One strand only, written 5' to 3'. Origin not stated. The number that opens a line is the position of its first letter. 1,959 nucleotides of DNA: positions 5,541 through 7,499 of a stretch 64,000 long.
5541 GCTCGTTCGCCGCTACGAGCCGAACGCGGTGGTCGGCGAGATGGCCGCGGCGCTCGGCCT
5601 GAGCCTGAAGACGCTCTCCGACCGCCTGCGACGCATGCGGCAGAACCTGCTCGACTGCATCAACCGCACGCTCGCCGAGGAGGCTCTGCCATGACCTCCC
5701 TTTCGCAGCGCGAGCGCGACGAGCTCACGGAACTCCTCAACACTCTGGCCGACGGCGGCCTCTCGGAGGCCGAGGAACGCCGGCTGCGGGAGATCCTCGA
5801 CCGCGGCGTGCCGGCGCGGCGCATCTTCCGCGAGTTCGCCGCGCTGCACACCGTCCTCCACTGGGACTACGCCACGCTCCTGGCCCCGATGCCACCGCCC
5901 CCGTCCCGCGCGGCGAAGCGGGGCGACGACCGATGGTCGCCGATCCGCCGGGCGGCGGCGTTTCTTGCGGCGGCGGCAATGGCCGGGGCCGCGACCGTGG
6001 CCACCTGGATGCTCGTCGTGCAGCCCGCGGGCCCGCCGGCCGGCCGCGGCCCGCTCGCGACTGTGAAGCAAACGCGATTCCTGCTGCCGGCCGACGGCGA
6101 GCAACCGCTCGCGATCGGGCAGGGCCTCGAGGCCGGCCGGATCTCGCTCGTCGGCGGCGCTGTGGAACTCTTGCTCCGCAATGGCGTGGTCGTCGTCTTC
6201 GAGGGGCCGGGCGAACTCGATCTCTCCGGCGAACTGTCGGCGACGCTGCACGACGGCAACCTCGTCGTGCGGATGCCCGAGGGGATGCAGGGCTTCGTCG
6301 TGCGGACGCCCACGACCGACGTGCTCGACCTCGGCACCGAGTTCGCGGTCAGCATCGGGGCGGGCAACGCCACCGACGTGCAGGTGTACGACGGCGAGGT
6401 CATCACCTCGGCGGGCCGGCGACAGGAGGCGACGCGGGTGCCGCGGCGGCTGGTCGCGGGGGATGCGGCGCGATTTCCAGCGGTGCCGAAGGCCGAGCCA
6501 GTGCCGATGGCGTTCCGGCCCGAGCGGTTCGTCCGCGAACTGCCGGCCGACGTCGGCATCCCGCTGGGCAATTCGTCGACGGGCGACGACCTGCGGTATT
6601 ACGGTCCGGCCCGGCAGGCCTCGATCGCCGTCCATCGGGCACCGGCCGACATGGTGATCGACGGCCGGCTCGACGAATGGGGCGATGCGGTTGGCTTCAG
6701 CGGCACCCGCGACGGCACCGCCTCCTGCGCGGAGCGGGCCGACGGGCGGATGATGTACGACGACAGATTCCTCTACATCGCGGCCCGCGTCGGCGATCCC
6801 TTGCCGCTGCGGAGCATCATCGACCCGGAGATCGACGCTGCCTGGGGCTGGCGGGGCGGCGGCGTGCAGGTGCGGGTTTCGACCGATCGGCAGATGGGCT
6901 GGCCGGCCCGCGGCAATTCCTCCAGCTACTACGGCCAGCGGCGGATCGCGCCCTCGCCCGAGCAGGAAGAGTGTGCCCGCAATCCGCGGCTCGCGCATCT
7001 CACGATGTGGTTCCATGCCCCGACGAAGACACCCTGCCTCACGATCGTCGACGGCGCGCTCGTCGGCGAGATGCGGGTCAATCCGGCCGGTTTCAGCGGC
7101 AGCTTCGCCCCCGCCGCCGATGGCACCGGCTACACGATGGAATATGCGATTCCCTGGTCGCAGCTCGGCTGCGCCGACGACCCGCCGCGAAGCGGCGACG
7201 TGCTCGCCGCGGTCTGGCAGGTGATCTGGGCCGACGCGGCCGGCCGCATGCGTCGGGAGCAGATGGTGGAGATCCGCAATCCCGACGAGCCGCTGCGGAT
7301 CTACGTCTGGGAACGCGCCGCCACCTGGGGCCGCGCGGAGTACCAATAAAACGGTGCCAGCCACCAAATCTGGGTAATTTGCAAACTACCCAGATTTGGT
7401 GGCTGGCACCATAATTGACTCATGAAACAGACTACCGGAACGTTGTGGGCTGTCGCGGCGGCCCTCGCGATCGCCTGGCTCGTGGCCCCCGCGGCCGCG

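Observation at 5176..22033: ECF sigma / FecR-type anti-sigma whose sensor domain resembles the C-terminal domain of two downstream giant secreted proteins; locus includes a dehydrogenase-cytochrome c fusion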

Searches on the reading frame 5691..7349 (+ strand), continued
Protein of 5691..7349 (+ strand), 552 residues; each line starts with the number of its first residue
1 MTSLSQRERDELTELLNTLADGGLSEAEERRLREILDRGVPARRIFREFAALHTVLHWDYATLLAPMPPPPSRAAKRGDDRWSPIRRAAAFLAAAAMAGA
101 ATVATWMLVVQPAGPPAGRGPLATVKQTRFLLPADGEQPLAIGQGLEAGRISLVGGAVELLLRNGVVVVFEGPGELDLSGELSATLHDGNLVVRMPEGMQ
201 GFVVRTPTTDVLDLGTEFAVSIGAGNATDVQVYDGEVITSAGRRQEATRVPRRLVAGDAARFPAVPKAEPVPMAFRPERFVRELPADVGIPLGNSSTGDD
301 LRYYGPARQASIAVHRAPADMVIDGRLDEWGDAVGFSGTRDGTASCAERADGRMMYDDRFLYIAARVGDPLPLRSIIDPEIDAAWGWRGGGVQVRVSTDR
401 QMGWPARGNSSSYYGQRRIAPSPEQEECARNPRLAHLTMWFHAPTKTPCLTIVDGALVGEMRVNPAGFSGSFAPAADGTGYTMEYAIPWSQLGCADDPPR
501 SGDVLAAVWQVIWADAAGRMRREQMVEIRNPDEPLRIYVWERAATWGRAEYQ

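Call 93: search_solved_structures(query=A4, max_evalue=1, show_alignments=3)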
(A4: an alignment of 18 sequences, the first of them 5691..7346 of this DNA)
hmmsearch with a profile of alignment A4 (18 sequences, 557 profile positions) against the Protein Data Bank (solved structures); distinct sequences matched with E-value up to 1: 4.
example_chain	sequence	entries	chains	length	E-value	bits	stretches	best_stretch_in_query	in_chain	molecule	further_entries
7nwn_AAA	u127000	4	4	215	0.011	17.5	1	326-376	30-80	Beta-xylanase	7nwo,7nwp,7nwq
1i82_A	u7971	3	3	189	0.016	17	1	324-376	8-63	ENDO-1,4-BETA-XYLANASE A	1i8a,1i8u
6ee0_A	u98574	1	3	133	0.28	12.8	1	32-80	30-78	Kinesin-like protein KIF16B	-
2v14_A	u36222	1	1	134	0.29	12.8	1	32-80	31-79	KINESIN-LIKE MOTOR PROTEIN C20ORF23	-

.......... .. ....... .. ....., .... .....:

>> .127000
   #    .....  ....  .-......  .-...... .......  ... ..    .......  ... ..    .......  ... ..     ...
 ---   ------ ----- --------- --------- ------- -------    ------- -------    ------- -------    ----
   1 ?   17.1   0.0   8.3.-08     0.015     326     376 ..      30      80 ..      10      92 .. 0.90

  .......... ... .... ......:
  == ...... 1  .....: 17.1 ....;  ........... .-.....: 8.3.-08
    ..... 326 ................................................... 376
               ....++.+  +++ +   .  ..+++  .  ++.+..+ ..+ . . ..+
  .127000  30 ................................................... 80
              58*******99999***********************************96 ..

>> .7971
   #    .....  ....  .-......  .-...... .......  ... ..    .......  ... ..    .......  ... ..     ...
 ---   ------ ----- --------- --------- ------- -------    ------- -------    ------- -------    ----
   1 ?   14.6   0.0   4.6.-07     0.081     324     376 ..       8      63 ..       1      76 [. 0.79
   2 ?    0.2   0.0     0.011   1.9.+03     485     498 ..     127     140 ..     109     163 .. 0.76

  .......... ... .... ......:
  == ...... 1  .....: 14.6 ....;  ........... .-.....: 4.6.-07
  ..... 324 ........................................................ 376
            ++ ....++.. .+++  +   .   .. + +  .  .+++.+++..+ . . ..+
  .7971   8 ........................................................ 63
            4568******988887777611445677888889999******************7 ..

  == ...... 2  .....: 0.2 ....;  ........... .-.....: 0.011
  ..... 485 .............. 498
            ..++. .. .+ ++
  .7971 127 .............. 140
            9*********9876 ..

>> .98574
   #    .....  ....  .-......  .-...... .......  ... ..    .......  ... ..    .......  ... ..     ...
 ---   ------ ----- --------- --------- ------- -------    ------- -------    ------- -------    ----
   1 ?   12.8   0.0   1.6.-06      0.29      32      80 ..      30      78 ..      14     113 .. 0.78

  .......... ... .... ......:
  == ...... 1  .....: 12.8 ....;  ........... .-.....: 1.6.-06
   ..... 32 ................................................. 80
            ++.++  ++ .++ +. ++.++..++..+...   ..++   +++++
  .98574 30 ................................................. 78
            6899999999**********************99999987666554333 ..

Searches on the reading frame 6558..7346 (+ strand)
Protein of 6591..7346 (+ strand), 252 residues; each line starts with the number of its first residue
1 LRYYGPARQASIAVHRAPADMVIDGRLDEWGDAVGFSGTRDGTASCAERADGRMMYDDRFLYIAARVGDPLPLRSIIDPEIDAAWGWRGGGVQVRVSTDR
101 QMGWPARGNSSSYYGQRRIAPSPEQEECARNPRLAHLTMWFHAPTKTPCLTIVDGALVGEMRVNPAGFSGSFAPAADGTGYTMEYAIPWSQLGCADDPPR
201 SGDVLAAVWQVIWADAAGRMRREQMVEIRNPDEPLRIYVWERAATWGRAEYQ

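Call 13: search_protein_families(library=pfam, proteins=[window:6591-7346:+], max_evalue=10)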
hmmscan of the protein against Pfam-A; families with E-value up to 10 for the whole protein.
window:6591-7346:+ (252 aa): 1 family
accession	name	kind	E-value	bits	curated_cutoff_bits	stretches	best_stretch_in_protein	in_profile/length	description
PF06452.16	CBM9_1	-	2.6e-06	27.9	23.4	2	175-250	116-181/185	Carbohydrate family 9 binding domain-like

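Call 43: search_solved_structures(query=A1, max_evalue=10)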
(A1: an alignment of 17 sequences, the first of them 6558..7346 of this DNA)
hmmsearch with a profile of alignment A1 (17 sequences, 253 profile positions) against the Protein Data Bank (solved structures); distinct sequences matched with E-value up to 10: 4.
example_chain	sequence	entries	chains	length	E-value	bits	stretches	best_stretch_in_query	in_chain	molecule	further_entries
1i82_A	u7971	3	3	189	0.001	21.5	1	21-77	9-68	ENDO-1,4-BETA-XYLANASE A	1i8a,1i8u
7nwn_AAA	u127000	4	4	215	0.0066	18.8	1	21-73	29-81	Beta-xylanase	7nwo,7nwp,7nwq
1d66_A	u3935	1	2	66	0.55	12.5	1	191-235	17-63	PROTEIN (GAL4)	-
3coq_A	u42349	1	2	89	1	11.6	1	191-236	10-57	Regulatory protein GAL4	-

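Call 46: predict_structure(alignment_id=A1)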
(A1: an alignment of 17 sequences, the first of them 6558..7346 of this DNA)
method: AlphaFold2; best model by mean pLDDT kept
length: 263 residues; sequences in the alignment: 17
mean_pLDDT: 69.0   pTM: 0.75
mean pLDDT of the five models: 69.0, 64.4, 64.4, 64.2, 63.5
residues with pLDDT >= 90: 24; 70-90: 130; 50-70: 59; < 50: 50
segments of 3 or more residues with pLDDT < 50: 1-18, 230-237, 241-263
pLDDT, mean of each block of 10 residues (from residue 1): 30 44 74 77 69 72 84 85 75 75 78 60 66 78 84 88 83 92 85 90 82 63 59 47 39 24 26
secondary structure, 60 per line:
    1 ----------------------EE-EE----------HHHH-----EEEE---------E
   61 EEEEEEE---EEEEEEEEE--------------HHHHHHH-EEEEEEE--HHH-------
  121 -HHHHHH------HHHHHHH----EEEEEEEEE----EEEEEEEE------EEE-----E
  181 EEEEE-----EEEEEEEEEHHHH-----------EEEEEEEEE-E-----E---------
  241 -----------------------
elements in order: H38-41 E47-50 E60-67 E71-79 H94-100 E102-108 H122-127 H134-140 E145-153 E158-165 E172-174 E180-185 E191-199 H200-203 E215-223

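Call 50: fold_search(model_id=the predicted structure, library=pdb)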
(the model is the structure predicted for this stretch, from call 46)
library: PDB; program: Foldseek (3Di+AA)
matches with E <= 10: 832; with E <= 0.001: 8
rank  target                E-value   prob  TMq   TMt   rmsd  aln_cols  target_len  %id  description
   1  1i82_A                3.3e-07  1.00  0.48  0.64   3.9       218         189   18  FAMILY 9 CARBOHYDRATE-BINDING MODULE FROM THERMOTOGA MARITIMA XYLANASE 10A WITH CELLOBIOSE (released 2001-06-13)
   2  7nwo                  5.9e-06  1.00  0.42  0.56  10.8       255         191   14  A carbohydrate binding module family 9 (CBM9) from Caldicellulosiruptor kristjanssonii in complex with glucose (released 2021-07-07)
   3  7nwn                  7.0e-06  1.00  0.42  0.55   5.9       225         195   15  A carbohydrate binding module family 9 (CBM9) from Caldicellulsiruptor kristjanssonii (released 2021-07-07)
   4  2ivf_C                2.8e-04  1.00  0.39  0.46   8.4       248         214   11  Ethylbenzene dehydrogenase from Aromatoleum aromaticum (released 2006-09-14)
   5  7uwu_B                4.5e-04  0.98  0.33  0.16  14.0       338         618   13  Starch adherence system protein 6 (Sas6) (released 2023-06-14)
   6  7b04_O                6.0e-04  1.00  0.41  0.38   9.8       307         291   11  Structure of Nitrite oxidoreductase (Nxr) from the anammox bacterium Kuenenia stuttgartiensis. (released 2021-07-14)
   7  7uwv_A                6.4e-04  0.99  0.33  0.19  14.1       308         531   13  CBM74 from Ruminococcus bromii Sas6 with maltodecaose (released 2023-06-14)
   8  7uww_B                8.0e-04  0.96  0.32  0.15  14.3       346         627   12  Sas6 with alpha-cyclodextrin (released 2023-06-14)
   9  7uww_A                1.6e-03  0.95  0.34  0.16  15.4       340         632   13  Sas6 with alpha-cyclodextrin (released 2023-06-14)
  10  7b04_C                2.0e-03  0.96  0.35  0.32  11.1       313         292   12  Structure of Nitrite oxidoreductase (Nxr) from the anammox bacterium Kuenenia stuttgartiensis. (released 2021-07-14)
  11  7uwu_A                8.1e-03  0.94  0.35  0.17  12.8       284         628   15  Starch adherence system protein 6 (Sas6) (released 2023-06-14)
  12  4qi7_B                1.2e-01  0.15  0.21  0.09  14.2       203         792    7  Cellobiose dehydrogenase from Neurospora crassa, NcCDH (released 2015-07-15)
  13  8ofs_A                1.4e-01  0.06  0.14  0.17  16.2       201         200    9  Human adenovirus type 30 fiber-knob protein complexed with sialic acid (released 2023-09-20)
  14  6fjq_A                1.4e-01  0.05  0.13  0.16  16.8       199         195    6  Adenovirus species 48, fiber knob protein (released 2019-02-06)
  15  8uls_H                1.5e-01  0.18  0.17  0.27   8.6       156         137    8  Cryo-EM structure of the BG505 SOSIPv2 in complex with bNAb 01_D03 Fabs (released 2025-04-16)
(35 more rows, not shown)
